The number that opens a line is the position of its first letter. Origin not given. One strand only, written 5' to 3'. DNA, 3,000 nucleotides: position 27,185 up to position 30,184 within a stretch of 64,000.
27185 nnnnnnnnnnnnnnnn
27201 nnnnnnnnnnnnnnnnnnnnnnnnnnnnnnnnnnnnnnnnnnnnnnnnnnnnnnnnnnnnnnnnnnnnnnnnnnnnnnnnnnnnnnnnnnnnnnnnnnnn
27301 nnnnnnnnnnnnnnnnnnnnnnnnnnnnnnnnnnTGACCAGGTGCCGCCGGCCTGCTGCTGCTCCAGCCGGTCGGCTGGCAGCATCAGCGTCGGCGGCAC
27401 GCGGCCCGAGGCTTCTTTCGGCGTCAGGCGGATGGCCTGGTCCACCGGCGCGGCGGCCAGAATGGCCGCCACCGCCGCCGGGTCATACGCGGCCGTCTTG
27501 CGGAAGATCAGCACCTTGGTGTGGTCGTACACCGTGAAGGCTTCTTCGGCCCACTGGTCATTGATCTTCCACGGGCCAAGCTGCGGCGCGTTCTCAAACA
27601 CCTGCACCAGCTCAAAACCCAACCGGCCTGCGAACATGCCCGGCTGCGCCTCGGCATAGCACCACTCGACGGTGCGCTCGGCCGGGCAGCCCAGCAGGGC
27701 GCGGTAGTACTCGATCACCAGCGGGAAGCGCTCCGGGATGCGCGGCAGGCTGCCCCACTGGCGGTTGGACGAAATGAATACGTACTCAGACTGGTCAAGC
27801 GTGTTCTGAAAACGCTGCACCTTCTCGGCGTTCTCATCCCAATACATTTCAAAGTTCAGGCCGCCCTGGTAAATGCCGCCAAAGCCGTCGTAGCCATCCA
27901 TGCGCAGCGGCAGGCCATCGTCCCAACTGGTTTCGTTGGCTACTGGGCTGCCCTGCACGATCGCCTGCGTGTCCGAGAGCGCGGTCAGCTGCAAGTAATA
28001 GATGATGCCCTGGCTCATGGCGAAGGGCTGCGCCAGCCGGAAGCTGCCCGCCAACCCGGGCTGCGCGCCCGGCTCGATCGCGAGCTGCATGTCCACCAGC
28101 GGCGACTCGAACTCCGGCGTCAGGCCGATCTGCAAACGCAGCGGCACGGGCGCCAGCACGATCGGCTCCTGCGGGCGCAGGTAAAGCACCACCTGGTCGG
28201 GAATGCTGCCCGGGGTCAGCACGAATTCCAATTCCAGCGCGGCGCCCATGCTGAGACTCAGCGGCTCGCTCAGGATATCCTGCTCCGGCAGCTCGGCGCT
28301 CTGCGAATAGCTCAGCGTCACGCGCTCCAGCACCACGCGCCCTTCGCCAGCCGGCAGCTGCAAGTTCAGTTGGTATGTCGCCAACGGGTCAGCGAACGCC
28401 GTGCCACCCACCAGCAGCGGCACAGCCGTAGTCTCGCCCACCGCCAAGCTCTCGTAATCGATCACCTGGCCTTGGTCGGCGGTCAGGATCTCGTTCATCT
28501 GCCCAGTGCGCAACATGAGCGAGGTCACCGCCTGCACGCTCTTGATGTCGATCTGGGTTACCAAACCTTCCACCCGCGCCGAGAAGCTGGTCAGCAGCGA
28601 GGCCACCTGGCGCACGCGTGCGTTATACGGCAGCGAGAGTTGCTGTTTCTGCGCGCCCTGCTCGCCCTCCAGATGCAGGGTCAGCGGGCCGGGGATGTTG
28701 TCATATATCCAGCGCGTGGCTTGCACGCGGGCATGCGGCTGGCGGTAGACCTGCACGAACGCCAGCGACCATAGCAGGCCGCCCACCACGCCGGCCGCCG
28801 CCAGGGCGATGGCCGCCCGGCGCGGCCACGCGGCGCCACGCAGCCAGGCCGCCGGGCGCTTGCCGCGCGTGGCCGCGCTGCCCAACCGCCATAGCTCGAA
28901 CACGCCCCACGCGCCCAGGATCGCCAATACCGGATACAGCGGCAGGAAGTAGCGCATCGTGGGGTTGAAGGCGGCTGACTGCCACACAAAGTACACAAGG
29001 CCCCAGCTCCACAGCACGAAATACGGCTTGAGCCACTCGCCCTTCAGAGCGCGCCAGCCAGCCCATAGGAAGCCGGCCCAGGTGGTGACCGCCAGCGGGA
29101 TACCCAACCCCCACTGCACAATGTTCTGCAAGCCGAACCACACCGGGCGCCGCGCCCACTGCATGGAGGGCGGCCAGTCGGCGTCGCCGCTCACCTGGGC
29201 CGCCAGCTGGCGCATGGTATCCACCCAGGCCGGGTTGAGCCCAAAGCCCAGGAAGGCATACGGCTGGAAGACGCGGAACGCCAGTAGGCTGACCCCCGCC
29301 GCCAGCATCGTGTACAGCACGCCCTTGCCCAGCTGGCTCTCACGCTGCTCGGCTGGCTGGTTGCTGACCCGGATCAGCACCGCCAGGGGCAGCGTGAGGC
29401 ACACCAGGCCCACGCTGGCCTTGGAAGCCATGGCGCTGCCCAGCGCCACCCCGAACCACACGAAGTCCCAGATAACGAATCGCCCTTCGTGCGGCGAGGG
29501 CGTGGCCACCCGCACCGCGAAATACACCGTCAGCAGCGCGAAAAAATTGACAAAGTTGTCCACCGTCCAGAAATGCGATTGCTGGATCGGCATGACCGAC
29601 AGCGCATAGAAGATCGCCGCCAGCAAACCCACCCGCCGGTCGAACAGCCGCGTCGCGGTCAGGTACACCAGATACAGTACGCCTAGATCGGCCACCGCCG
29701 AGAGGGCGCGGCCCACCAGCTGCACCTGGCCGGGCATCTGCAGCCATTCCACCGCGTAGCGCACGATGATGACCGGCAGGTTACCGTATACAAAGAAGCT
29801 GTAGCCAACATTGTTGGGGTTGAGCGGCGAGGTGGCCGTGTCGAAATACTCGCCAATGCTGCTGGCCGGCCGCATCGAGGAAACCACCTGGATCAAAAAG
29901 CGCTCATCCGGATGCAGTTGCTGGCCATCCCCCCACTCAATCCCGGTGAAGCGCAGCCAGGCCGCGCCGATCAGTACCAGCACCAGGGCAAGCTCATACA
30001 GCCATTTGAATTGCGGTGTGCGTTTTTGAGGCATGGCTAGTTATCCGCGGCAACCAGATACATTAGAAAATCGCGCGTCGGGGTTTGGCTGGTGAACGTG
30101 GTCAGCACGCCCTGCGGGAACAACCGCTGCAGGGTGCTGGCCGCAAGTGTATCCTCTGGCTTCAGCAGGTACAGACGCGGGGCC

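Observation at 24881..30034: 1717-aa single polypeptide fusing an ArnT/PMT-like GT-C module to a DUF2298 module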

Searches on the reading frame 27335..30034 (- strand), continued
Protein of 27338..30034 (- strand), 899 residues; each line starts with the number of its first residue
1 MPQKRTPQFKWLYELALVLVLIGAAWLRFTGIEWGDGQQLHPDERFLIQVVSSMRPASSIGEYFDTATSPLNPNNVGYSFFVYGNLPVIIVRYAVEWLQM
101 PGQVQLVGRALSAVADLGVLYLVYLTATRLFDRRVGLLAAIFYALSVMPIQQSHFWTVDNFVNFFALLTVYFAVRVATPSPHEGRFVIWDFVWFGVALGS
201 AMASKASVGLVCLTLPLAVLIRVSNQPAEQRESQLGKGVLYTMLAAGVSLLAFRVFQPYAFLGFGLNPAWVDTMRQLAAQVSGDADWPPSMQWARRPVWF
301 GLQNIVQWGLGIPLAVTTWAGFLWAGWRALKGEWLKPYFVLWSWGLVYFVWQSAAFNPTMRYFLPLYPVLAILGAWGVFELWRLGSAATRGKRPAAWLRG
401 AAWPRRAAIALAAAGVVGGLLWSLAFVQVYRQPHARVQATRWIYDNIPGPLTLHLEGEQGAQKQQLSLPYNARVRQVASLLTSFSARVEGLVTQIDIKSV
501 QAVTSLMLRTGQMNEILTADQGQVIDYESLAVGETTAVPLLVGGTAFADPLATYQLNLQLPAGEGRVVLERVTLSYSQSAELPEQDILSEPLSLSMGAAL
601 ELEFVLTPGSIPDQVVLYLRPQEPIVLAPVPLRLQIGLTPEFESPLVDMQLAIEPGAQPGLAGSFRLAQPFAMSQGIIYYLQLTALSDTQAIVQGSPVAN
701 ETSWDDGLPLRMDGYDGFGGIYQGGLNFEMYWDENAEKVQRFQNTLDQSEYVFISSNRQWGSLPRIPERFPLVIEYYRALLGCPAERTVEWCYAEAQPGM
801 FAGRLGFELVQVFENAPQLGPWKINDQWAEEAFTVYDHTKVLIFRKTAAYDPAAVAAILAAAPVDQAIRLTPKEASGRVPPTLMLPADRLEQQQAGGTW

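Call 35: predict_structure(alignment_id=A1)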
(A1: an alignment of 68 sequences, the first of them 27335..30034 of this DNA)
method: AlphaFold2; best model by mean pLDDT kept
length: 900 residues; sequences in the alignment: 68
mean_pLDDT: 90.4   pTM: 0.88
mean pLDDT of the five models: 90.4, 88.6, 88.4, 88.1, 85.9
residues with pLDDT >= 90: 648; 70-90: 185; 50-70: 59; < 50: 8
segments of 3 or more residues with pLDDT < 50: 1-4
pLDDT, mean of each block of 10 residues (from residue 1): 58 97 98 92 94 97 96 93 93 97 96 98 98 97 97 95 98 95 90 98 94 97 95 97 98 96 94 93 89 89 93 96 96 88 97 90 96 98 90 60 92 98 95 95 95 94 90 87 93 94 65 56 74 89 67 82 89 85 89 90 86 89 89 96 95 76 90 95 91 93 92 89 92 96 97 95 92 97 95 97 98 95 87 76 97 97 93 83 59 66
secondary structure, 60 per line:
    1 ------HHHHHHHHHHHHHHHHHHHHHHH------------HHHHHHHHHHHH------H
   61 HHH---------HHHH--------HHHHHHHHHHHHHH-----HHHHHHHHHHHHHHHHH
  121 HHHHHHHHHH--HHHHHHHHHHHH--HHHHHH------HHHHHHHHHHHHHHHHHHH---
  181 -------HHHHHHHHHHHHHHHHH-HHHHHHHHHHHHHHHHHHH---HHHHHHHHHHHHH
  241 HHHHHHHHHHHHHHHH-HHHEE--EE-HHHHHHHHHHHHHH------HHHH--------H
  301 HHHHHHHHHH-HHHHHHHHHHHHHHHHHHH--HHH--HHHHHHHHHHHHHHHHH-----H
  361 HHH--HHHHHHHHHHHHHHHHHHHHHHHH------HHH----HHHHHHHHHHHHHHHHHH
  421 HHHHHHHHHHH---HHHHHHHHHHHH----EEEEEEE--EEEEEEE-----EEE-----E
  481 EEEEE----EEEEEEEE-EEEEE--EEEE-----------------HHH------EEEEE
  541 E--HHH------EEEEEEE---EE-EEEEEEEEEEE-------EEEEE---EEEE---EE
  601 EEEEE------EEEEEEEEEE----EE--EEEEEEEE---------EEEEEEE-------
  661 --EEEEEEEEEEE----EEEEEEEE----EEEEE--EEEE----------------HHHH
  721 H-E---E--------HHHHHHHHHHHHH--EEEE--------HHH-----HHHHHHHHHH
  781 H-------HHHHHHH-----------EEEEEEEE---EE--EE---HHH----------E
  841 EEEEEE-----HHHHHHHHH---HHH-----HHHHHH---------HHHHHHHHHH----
elements in order (helices of 4 or more, strands of 3 or more residues): H7-29 H42-53 H60-63 H73-76 H85-98 H104-130 H133-144 H147-152 H159-177 H188-204 H206-224 H228-256 H268-281 H288-291 H300-310 H312-330 H338-354 H360-363 H366-389 H403-431 H435-446 E451-457 E460-466 E472-474 E480-485 E490-497 E499-503 E506-509 E536-541 E553-559 E566-576 E584-588 E592-595 E599-605 E612-621 E630-637 E647-653 E663-673 E678-685 E690-694 E697-700 H717-721 H736-748 E751-754 H771-781 H789-795 E807-814 E840-846 H852-860 H872-877 H887-896

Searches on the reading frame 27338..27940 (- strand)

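Call 60: search_protein_families(library=pfam, proteins=[window:27338-27940:-], max_evalue=10)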
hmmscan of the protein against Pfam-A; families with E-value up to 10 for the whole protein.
seq(201 aa): 1 family
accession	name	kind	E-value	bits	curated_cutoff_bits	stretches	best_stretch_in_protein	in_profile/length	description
PF18900.5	DUF5656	-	0.29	10.9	23.3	1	156-188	27-62/242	Protein of unknown function (DUF5656)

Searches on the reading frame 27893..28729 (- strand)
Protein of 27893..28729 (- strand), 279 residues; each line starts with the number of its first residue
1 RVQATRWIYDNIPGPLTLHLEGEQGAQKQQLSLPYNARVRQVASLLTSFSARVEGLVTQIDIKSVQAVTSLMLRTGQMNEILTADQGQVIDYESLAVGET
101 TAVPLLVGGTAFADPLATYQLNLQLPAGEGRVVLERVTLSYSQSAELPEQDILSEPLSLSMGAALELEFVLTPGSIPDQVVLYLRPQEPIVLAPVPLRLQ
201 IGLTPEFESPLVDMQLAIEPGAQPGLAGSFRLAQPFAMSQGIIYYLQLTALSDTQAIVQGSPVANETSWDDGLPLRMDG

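Call 60: search_protein_families(library=pfam, proteins=[window:27893-28729:-], max_evalue=10)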
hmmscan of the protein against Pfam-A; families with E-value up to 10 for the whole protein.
seq(279 aa): 1 family
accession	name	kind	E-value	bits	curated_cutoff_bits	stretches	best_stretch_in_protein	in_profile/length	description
PF12421.14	Ig_GpJ_C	-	0.17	12.4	26.2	1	114-155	78-119/135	Tip attachment protein J, C-terminal receptor binding domain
